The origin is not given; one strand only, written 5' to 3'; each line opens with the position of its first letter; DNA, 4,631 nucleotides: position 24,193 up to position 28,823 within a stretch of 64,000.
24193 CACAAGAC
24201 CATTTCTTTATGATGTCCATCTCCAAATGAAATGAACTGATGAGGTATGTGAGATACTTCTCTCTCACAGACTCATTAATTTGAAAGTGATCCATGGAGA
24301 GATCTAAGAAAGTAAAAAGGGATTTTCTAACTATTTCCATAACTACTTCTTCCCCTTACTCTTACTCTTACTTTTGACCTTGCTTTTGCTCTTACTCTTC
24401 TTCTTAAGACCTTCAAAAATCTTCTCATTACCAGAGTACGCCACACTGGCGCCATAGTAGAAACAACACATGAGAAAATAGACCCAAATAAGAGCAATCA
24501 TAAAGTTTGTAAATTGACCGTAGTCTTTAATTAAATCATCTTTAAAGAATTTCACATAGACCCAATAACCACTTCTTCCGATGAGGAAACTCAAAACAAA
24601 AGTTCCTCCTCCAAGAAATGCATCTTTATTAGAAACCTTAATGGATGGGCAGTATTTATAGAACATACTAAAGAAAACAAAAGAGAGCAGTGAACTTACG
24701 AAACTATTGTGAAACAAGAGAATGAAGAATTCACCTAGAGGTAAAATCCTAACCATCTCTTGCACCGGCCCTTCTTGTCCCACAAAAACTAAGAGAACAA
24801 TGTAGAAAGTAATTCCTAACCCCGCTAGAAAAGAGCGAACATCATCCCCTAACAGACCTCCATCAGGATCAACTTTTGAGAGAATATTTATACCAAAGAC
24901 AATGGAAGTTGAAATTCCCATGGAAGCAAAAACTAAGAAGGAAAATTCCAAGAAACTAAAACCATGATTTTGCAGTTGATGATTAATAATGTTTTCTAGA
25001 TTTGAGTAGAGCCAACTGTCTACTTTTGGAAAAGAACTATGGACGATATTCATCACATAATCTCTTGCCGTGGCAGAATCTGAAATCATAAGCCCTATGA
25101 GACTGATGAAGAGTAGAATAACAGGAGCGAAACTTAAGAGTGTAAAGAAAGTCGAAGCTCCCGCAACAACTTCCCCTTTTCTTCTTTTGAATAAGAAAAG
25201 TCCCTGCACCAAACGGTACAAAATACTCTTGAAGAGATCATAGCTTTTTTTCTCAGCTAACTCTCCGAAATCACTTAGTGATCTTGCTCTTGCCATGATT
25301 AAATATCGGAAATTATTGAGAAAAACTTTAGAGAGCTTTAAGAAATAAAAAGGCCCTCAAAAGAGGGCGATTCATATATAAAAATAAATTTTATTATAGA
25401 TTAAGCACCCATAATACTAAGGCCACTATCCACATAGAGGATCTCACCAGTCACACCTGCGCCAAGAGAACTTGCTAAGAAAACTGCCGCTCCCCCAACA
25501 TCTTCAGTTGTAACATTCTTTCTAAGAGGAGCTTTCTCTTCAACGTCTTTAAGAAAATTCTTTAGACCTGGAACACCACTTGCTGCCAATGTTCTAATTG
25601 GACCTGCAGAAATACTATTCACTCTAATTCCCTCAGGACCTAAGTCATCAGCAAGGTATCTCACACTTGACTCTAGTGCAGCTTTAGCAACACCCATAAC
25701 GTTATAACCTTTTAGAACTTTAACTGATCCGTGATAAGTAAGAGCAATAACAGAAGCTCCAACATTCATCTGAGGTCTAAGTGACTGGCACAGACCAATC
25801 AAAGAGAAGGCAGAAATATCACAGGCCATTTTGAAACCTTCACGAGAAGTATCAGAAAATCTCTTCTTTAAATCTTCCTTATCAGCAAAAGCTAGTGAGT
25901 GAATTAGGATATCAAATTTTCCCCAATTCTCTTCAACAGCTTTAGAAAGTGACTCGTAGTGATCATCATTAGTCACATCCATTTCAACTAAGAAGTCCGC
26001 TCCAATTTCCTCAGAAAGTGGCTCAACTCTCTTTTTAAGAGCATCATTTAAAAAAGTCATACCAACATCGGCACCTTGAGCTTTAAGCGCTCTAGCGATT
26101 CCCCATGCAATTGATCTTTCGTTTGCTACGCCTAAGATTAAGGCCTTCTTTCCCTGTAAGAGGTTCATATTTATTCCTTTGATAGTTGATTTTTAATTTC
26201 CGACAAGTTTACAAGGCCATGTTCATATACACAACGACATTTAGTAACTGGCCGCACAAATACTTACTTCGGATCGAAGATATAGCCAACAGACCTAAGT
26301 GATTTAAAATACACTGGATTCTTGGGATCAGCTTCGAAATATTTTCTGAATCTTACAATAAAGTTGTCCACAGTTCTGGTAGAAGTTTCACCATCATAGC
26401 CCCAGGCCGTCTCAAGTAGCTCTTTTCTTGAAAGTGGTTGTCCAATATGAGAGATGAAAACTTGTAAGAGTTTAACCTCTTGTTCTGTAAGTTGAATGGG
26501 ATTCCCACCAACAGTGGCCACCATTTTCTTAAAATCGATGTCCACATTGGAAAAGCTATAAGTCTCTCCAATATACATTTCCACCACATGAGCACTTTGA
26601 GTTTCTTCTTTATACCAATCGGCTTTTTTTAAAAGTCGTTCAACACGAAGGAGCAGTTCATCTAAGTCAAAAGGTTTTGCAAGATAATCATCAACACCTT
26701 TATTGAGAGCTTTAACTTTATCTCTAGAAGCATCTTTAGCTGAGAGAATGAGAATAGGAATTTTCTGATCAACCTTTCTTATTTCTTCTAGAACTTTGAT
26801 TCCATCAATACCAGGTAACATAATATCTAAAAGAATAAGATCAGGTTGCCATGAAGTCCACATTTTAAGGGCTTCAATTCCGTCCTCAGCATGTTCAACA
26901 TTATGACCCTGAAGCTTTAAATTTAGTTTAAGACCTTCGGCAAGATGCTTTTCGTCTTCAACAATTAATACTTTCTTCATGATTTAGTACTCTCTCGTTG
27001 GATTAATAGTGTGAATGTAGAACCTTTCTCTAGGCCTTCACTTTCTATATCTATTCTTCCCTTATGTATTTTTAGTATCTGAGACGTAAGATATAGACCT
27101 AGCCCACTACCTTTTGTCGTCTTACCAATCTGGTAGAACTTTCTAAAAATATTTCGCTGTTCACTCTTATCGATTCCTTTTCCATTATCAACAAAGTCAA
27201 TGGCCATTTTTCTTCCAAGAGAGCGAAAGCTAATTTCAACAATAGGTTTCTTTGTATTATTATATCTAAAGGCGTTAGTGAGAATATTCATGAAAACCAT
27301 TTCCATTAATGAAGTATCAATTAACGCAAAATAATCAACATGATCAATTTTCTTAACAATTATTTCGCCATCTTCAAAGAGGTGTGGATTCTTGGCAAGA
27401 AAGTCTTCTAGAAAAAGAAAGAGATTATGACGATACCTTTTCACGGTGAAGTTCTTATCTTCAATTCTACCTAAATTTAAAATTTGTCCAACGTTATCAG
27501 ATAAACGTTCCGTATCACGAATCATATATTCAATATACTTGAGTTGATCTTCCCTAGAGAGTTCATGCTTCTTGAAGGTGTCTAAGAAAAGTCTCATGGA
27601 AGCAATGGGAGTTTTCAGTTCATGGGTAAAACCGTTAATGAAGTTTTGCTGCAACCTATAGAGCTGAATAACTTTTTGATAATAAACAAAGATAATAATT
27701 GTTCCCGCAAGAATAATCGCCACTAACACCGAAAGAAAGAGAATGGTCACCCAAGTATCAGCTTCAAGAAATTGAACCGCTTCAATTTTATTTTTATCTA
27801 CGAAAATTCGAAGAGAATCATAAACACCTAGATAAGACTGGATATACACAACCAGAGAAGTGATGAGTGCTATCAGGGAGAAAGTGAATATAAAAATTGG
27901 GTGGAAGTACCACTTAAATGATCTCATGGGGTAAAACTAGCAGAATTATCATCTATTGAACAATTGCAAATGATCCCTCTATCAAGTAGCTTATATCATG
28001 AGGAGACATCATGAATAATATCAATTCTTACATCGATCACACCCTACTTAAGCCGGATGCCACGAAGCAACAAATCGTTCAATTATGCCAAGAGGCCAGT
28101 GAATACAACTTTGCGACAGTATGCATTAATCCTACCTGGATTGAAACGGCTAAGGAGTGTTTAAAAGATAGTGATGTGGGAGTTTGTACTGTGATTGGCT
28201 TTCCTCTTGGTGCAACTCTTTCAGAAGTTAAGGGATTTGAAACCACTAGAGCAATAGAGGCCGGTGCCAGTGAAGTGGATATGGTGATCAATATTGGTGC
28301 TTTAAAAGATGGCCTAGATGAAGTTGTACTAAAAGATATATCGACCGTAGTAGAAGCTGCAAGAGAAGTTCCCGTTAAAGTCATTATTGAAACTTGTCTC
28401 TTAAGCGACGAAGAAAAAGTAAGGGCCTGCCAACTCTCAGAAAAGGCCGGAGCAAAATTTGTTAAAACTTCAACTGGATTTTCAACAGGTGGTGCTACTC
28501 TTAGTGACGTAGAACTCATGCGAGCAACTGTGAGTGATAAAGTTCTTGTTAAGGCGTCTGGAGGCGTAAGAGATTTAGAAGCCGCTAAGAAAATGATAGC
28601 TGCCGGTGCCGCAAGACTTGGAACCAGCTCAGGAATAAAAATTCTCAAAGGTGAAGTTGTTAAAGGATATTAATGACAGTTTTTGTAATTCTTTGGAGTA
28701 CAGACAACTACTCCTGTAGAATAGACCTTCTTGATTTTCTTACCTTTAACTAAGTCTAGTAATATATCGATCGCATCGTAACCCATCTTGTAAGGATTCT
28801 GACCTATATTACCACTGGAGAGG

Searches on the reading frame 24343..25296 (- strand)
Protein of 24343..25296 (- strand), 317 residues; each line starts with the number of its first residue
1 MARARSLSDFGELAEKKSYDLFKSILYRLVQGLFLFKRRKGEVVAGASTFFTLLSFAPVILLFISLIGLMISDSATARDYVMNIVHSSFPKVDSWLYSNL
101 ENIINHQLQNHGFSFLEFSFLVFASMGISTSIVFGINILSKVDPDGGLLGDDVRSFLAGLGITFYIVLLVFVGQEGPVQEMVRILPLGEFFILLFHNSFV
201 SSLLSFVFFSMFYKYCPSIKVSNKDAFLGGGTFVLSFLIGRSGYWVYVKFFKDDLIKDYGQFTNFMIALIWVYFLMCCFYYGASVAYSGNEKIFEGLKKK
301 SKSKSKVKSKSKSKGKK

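Call 7: search_protein_families(library=pfam, proteins=[window:24343-25296:-], max_evalue=0.001)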
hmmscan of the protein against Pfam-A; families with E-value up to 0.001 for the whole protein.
window:24343-25296:- (317 aa): 1 family
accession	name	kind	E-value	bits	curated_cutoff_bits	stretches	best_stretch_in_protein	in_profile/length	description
PF03631.20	Virul_fac_BrkB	-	7.3e-29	101.6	33.7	1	38-289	2-255/259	Virulence factor BrkB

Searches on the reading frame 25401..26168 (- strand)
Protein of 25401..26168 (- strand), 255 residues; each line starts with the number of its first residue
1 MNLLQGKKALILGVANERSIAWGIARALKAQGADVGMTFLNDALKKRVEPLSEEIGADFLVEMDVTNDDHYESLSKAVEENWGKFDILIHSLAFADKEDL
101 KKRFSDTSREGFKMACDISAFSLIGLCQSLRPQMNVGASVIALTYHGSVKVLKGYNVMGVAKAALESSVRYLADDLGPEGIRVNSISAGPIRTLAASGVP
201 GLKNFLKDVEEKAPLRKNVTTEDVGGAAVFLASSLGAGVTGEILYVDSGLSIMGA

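Call 7: search_protein_families(library=pfam, proteins=[window:25401-26168:-], max_evalue=0.001)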
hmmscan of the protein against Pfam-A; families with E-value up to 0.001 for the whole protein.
window:25401-26168:- (255 aa): 2 families
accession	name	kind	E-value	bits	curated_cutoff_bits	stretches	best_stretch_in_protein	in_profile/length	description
PF13561.12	adh_short_C2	-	5.4e-86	288.5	27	1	13-251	1-236/236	Enoyl-(Acyl carrier protein) reductase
PF00106.31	adh_short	-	2.9e-19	69.8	26.6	1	9-194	3-185/195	short chain dehydrogenase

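Call 42: search_protein_families(library=ncbifam, proteins=[window:25401-26168:-], max_evalue=0.00001)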
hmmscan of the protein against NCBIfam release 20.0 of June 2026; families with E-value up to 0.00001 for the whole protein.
window:25401-26168:- (255 aa): 171 families (the best 25 are shown)
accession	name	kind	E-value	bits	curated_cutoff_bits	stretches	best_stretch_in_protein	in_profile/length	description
NF006266.0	PRK08415.1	equivalog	2.1e-101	338.9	441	1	3-254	2-253/274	enoyl-ACP reductase FabI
NF005615.0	PRK07370.1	equivalog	3.3e-98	328.1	391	1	4-254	5-258/259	enoyl-ACP reductase FabI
NF006019.0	PRK08159.1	equivalog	1.1e-95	319.9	452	1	2-254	6-258/272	enoyl-ACP reductase FabI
NF005717.0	PRK07533.1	equivalog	1.9e-92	309.6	337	1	2-253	7-258/259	enoyl-ACP reductase FabI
NF005078.0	PRK06505.1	equivalog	5.7e-91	304.4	446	1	2-253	3-254/271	enoyl-ACP reductase FabI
NF006369.1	PRK08594.1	equivalog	3.3e-90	302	370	1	2-253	2-255/256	enoyl-ACP reductase FabI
NF005145.0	PRK06603.1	equivalog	1.1e-87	293.8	456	1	2-255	4-257/260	enoyl-ACP reductase FabI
NF005422.0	PRK06997.1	equivalog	3.7e-83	278.9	440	1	1-253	1-254/262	enoyl-ACP reductase FabI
NF004748.0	PRK06079.1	equivalog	1e-82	277.2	362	1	2-251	3-250/252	enoyl-ACP reductase FabI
NF005938.0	PRK07984.1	equivalog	7.8e-80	267.9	477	1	1-253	1-254/262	enoyl-ACP reductase FabI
NF006428.0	PRK08690.1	equivalog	2.4e-79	266.3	462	1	1-252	1-254/261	enoyl-ACP reductase FabI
NF005908.0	PRK07889.1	equivalog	4.2e-63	213.4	299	1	1-254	2-255/256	enoyl-ACP reductase FabI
NF004957.0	PRK06300.1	equivalog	4e-49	167.5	356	1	72-254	107-289/299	enoyl-[acyl-carrier-protein] reductase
NF040631.2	InhA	exception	1.1e-42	146.4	430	1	3-249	2-257/257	NADH-dependent enoyl-ACP reductase InhA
NF005975.0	PRK08063.1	equivalog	6.9e-36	123.8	328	1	5-253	3-249/250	enoyl-[acyl-carrier-protein] reductase FabL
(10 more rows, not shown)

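Call 44: find_homologous_proteins(query=window:25401-26168:-, max_evalue=1e-30)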
Query window:25401-26168:- (255 aa): 8000 proteins with E <= 1e-30 among 8000 candidates; the best 120 are listed.
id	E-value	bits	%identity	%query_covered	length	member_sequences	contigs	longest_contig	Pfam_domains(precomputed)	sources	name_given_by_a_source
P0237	2.3e-152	523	95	100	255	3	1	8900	PF13561.13,PF00106.32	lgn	-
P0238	1.6e-148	511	92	100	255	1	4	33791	PF13561.13,PF00106.32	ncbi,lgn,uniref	ncbi:enoyl-ACP reductase [Halobacteriovorax sp.]|uniref:enoyl-ACP reductase FabI n=1 Tax=Halobacteri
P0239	2.1e-148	510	92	100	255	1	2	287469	PF13561.13,PF00106.32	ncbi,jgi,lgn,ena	-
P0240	4.2e-148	509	92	100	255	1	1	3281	PF13561.13,PF00106.32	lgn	-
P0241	1.1e-145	502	91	100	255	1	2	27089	PF13561.13,PF00106.32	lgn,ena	-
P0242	1.8e-145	501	90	100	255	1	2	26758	PF13561.13,PF00106.32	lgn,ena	-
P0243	2.1e-145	501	91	100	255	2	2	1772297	PF13561.13,PF00106.32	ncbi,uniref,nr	ncbi:enoyl-ACP reductase [Halobacteriovorax sp. JY17]|uniref:enoyl-ACP reductase FabI n=1 Tax=Haloba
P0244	1.9e-143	494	89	100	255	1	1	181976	PF12241.15,PF13561.13,PF00106.32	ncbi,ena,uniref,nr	ncbi:enoyl-ACP reductase [Halobacteriovorax sp. HLS]|uniref:enoyl-ACP reductase FabI n=1 Tax=Halobac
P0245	1.4e-142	491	90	100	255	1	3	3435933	PF13561.13,PF00106.32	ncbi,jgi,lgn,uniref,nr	ncbi:enoyl-ACP reductase [Halobacteriovorax marinus]|uniref:Enoyl-[acyl-carrier-protein] reductase [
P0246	2.6e-142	490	89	100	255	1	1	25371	PF13561.13,PF00106.32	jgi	jgi:enoyl-[acyl-carrier protein] reductase I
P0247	3.7e-142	490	89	100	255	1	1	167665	PF13561.13,PF00106.32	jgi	jgi:enoyl-[acyl-carrier protein] reductase I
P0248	1.2e-134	465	84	100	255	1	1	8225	PF13561.13,PF00106.32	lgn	-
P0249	2.1e-134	465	84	100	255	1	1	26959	PF12241.15,PF13561.13,PF00106.32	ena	-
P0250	5.5e-134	463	83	100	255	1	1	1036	PF12241.15,PF13561.13,PF00106.32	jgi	jgi:enoyl-[acyl-carrier protein] reductase I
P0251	6.4e-132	456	81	100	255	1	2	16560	PF12241.15,PF13561.13,PF00106.32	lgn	-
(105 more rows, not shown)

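Call 46: find_encoding_contigs(protein=P0245, flank=10000, max_places=2)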
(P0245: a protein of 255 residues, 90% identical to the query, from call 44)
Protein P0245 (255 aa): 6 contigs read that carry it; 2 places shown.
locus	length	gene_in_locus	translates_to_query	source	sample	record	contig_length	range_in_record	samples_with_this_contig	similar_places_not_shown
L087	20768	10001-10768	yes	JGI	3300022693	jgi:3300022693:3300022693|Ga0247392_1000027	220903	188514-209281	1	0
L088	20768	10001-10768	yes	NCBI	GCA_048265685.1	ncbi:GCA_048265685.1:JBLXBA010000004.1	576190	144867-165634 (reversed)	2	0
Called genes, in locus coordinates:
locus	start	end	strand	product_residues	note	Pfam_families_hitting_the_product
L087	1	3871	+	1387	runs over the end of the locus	PF01619:Pro_dh, PF00171:Aldedh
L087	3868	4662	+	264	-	PF03807:F420_oxidored, PF14748:P5CR_dimer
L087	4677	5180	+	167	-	PF14539:DUF4442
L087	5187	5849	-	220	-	PF01791:DeoC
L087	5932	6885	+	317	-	PF00512:HisKA, PF02518:HATPase_c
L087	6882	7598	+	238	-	PF00072:Response_reg, PF00486:Trans_reg_C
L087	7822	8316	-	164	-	PF13302:Acetyltransf_3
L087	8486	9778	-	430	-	-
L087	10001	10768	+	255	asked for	PF00106:adh_short, PF13561:adh_short_C2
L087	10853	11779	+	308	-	PF03631:Virul_fac_BrkB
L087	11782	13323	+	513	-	-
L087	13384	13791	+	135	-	-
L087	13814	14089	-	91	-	PF14114:DUF4286 (weak)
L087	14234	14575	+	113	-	-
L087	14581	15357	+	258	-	-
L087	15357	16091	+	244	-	-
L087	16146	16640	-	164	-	-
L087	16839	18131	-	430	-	PF04055:Radical_SAM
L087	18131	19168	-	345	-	PF01208:URO-D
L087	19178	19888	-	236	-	PF00072:Response_reg, PF00486:Trans_reg_C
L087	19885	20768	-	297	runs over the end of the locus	PF00512:HisKA, PF02518:HATPase_c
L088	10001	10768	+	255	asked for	PF00106:adh_short, PF13561:adh_short_C2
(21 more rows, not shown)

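Call 47: find_encoding_contigs(protein=P0243, flank=10000, max_places=2)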
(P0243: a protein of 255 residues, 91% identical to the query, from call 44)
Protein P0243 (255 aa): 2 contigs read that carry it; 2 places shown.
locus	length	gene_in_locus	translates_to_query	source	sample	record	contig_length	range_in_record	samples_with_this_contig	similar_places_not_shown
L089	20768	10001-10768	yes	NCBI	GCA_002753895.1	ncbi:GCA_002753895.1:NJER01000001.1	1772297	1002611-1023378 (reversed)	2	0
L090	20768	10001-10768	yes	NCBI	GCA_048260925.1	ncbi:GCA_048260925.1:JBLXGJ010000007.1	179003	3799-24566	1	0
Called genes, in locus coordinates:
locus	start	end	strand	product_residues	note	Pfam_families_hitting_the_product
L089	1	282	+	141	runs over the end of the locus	-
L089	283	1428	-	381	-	-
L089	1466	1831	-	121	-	PF00072:Response_reg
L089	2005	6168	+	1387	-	PF01619:Pro_dh, PF00171:Aldedh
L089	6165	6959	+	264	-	PF03807:F420_oxidored, PF14748:P5CR_dimer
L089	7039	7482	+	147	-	PF14539:DUF4442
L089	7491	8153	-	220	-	PF01791:DeoC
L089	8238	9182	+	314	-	PF00512:HisKA, PF02518:HATPase_c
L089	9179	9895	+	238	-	PF00072:Response_reg, PF00486:Trans_reg_C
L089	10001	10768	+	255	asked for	PF00106:adh_short, PF13561:adh_short_C2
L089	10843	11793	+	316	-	PF03631:Virul_fac_BrkB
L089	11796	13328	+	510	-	-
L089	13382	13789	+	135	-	-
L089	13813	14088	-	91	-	-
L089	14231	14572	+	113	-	-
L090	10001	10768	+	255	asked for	PF00106:adh_short, PF13561:adh_short_C2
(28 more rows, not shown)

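Call 48: find_encoding_contigs(protein=P0239, flank=10000, max_places=2)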
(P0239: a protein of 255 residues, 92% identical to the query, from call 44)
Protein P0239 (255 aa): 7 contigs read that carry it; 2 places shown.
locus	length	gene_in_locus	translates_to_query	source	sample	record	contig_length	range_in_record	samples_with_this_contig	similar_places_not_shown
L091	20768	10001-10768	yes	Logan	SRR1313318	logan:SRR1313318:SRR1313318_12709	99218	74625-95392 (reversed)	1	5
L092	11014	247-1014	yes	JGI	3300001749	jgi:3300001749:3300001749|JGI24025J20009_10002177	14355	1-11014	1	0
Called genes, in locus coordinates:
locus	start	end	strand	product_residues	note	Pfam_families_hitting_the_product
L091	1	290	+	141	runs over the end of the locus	-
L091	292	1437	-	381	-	-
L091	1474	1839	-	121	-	PF00072:Response_reg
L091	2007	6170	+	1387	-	PF01619:Pro_dh, PF00171:Aldedh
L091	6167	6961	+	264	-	PF03807:F420_oxidored, PF14748:P5CR_dimer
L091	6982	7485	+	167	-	PF14539:DUF4442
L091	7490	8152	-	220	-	PF01791:DeoC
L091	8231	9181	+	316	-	PF00512:HisKA, PF02518:HATPase_c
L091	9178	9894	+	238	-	PF00072:Response_reg, PF00486:Trans_reg_C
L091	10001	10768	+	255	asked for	PF00106:adh_short, PF13561:adh_short_C2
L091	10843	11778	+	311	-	PF03631:Virul_fac_BrkB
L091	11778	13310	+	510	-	-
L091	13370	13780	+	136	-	-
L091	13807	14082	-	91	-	-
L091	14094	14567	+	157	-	-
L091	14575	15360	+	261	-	-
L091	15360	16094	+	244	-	-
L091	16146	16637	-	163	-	-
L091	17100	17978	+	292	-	-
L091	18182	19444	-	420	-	PF04055:Radical_SAM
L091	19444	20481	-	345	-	PF01208:URO-D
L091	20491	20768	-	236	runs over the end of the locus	PF00072:Response_reg, PF00486:Trans_reg_C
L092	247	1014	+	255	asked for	PF00106:adh_short, PF13561:adh_short_C2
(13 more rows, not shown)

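Call 72: find_encoding_contigs(protein=P0238, flank=10000, max_places=2)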
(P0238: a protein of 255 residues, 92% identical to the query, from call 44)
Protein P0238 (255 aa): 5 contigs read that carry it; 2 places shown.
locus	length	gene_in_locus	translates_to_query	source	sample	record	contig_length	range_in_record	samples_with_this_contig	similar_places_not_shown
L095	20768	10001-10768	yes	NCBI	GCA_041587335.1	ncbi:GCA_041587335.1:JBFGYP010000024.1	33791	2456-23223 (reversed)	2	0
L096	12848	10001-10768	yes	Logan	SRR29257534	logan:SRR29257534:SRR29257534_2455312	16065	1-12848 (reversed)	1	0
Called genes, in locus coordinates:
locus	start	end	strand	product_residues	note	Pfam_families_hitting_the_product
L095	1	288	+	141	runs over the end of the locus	-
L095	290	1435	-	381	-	-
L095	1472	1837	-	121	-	PF00072:Response_reg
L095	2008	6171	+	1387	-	PF01619:Pro_dh, PF00171:Aldedh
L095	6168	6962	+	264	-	PF03807:F420_oxidored, PF14748:P5CR_dimer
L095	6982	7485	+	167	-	PF14539:DUF4442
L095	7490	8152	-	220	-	PF01791:DeoC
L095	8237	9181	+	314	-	PF00512:HisKA, PF02518:HATPase_c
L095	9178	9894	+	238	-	PF00072:Response_reg, PF00486:Trans_reg_C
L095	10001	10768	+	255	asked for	PF00106:adh_short, PF13561:adh_short_C2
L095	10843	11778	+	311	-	PF03631:Virul_fac_BrkB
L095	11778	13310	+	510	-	-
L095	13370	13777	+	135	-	-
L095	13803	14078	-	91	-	-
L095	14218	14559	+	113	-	-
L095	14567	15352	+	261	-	-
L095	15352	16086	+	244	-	-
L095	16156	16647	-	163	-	-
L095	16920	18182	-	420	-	PF04055:Radical_SAM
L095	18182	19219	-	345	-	PF01208:URO-D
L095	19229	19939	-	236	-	PF00072:Response_reg, PF00486:Trans_reg_C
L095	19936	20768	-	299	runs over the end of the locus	PF00512:HisKA, PF02518:HATPase_c (weak)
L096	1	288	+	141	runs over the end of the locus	-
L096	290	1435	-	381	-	-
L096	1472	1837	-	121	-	PF00072:Response_reg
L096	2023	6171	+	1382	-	PF01619:Pro_dh, PF00171:Aldedh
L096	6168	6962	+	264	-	PF03807:F420_oxidored, PF14748:P5CR_dimer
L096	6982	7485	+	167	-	PF14539:DUF4442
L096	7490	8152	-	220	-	PF01791:DeoC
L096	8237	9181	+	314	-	PF00512:HisKA, PF02518:HATPase_c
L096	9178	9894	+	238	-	PF00072:Response_reg, PF00486:Trans_reg_C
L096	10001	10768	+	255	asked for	PF00106:adh_short, PF13561:adh_short_C2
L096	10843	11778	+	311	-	PF03631:Virul_fac_BrkB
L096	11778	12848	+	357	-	?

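Call 73: find_encoding_contigs(protein=P0237, flank=10000, max_places=1)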
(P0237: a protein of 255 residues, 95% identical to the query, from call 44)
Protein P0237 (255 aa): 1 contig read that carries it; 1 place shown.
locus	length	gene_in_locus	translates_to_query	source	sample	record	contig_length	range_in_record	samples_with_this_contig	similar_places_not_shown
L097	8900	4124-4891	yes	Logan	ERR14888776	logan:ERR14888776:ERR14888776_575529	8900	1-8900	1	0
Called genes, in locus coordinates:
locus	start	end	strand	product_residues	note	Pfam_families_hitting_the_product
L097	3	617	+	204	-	?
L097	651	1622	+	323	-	PF13407:Peripla_BP_4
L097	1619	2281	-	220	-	PF01791:DeoC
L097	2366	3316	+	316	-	PF00512:HisKA, PF02518:HATPase_c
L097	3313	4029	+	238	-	PF00072:Response_reg, PF00486:Trans_reg_C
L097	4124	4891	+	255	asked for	PF00106:adh_short, PF13561:adh_short_C2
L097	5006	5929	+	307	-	PF03631:Virul_fac_BrkB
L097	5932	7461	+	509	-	PF05099:TerB (faint)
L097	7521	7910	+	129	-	-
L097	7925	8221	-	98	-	PF14114:DUF4286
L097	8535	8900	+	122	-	?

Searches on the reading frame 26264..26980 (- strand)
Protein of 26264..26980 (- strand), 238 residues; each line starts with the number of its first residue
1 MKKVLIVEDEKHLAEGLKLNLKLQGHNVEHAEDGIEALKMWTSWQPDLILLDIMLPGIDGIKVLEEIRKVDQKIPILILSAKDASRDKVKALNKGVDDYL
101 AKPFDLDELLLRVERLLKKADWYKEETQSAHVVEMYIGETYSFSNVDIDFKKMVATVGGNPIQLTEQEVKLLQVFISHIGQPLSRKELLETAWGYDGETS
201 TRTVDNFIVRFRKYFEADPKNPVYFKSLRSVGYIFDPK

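Call 7: search_protein_families(library=pfam, proteins=[window:26264-26980:-], max_evalue=0.001)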
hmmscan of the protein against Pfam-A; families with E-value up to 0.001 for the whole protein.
window:26264-26980:- (238 aa): 3 families
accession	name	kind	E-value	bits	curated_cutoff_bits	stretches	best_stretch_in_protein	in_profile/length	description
PF00072.30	Response_reg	-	3.7e-31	108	30.2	1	4-113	1-110/111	Response regulator receiver domain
PF00486.34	Trans_reg_C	-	6.1e-21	74.7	26.2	1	159-235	1-77/77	Transcriptional regulatory protein, C terminal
PF06490.17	FleQ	-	0.0008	20.2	22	0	3-85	1-81/108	Flagellar regulatory protein FleQ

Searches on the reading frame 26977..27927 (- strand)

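Call 7: search_protein_families(library=pfam, proteins=[window:26977-27927:-], max_evalue=0.001)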
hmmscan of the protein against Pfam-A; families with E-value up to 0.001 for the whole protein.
window:26977-27927:- (316 aa): 2 families
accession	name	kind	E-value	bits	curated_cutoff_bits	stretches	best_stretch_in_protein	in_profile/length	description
PF02518.31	HATPase_c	-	2.1e-18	67.2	26.4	1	205-311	3-109/111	Histidine kinase-, DNA gyrase B-, and HSP90-like ATPase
PF00512.31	HisKA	-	1.7e-12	47.6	26.9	1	93-157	2-65/66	His Kinase A (phospho-acceptor) domain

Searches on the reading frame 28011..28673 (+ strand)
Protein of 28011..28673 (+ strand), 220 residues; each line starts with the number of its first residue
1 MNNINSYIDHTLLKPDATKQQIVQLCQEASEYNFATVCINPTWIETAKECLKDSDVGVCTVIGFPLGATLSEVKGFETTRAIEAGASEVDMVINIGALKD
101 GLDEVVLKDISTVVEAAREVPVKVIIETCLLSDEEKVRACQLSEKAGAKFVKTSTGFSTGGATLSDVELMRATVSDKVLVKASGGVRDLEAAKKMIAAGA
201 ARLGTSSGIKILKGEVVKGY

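Call 7: search_protein_families(library=pfam, proteins=[window:28011-28673:+], max_evalue=0.001)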
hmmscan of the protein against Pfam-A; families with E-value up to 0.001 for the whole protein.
window:28011-28673:+ (220 aa): 1 family
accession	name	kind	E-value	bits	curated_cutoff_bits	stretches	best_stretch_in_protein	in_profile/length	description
PF01791.15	DeoC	-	8.8e-20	71.7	23.8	1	7-212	5-227/229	DeoC/LacD family aldolase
